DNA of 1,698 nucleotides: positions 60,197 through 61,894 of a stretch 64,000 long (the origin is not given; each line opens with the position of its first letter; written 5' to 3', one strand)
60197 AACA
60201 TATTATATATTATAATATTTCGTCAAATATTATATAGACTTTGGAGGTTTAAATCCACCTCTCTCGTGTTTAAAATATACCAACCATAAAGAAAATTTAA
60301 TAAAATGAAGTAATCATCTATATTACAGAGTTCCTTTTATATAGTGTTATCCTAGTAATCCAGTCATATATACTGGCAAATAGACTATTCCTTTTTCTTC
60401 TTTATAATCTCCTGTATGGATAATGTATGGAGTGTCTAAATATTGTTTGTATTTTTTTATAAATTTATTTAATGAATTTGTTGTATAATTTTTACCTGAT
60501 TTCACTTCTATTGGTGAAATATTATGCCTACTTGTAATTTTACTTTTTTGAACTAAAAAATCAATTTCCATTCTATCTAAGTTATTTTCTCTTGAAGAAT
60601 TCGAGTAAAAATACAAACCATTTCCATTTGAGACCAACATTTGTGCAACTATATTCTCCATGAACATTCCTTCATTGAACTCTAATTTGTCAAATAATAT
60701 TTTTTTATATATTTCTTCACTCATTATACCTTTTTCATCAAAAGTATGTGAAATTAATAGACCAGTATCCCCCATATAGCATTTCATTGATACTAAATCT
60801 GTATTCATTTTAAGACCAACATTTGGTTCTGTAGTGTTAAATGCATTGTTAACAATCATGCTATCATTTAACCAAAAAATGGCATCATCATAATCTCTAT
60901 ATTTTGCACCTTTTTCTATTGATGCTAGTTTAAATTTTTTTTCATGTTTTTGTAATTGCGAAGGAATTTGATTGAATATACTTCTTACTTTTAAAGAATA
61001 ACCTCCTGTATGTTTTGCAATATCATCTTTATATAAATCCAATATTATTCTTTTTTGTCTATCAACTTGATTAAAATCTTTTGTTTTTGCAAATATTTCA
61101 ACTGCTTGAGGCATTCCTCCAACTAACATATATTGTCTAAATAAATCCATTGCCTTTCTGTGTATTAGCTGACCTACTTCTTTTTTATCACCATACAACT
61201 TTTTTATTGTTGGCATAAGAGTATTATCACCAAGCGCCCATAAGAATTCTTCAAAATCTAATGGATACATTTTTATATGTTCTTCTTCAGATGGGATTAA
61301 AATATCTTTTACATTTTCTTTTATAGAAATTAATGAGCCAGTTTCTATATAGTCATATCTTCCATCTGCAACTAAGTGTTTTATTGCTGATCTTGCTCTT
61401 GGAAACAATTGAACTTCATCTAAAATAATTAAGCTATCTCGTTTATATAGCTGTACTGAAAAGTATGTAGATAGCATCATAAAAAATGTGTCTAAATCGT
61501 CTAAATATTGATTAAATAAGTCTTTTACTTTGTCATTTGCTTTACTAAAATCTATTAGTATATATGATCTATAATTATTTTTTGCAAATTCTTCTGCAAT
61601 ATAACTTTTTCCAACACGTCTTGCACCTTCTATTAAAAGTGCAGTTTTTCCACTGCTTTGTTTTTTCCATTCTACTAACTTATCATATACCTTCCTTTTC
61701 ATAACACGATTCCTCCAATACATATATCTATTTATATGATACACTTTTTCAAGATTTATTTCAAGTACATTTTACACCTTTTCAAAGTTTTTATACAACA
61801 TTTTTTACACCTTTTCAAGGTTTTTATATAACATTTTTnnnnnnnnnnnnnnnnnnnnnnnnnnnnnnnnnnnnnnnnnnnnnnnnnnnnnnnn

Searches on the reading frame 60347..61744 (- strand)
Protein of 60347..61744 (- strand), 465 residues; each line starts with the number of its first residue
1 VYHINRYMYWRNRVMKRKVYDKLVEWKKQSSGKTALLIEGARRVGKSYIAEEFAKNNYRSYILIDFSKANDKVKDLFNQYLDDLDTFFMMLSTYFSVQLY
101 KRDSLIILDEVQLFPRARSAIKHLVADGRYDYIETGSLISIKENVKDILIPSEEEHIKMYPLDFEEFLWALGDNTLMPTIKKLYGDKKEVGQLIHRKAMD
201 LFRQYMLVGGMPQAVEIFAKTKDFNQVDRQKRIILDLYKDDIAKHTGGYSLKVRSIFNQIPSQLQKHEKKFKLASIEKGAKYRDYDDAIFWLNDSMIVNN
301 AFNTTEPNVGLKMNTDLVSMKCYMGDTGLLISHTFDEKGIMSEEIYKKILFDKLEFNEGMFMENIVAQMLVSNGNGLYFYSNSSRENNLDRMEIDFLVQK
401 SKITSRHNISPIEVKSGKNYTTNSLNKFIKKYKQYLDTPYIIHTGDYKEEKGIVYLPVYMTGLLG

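Call 3: search_protein_families(library=pfam, proteins=[window:60347-61744:-], max_evalue=0.1)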
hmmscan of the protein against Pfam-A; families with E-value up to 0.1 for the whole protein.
window:60347-61744:- (465 aa): 4 families
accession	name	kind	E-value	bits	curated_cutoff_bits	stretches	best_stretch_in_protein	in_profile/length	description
PF13173.12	AAA_14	-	5.7e-23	81.8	27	1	34-168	3-129/129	AAA domain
PF13635.12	DUF4143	-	2.8e-20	73.1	28.1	1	240-417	2-160/160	Domain of unknown function (DUF4143)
PF13401.12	AAA_22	-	2.2e-05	25.2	27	1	31-122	3-102/130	AAA domain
PF04275.20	P-mevalo_kinase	-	0.073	13.4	33.8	0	38-68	1-32/114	Phosphomevalonate kinase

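Call 4: search_protein_families(library=padloc, proteins=[window:60347-61744:-], max_evalue=0.1)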
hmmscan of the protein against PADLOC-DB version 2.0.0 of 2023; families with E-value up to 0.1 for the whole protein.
window:60347-61744:- (465 aa): 8 families
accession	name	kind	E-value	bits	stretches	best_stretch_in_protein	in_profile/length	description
PDLC04786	PDC-S01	-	4e-112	373.2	1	15-463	3-431/439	-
PDLC04792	PDC-S01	-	2.1e-108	360.8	1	15-464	2-433/452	-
PDLC04788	PDC-S01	-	1.1e-66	223.6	1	15-436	2-402/448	-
PDLC04787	PDC-S01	-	2.4e-19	67.5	1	13-438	9-385/412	-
PDLC04789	PDC-S01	-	2.1e-11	41.5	1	17-222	4-172/375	-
PDLC04790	PDC-S01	-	1.8e-10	38.1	1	13-217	10-189/422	-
PDLC04791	PDC-S01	-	2.5e-08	31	2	358-435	301-370/395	-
PDLC04140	mad8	-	0.014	12.9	1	26-258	20-161/314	mads_8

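Call 6: search_protein_families(library=ncbifam, proteins=[window:60347-61744:-], max_evalue=0.1)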
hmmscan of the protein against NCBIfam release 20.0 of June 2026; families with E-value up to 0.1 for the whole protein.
window:60347-61744:- (465 aa): 1 family
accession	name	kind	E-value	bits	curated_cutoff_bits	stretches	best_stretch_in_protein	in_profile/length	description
NF038214.1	IS21_help_AAA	equivalog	0.018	14.7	200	1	7-124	65-173/232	IS21-like element helper ATPase IstB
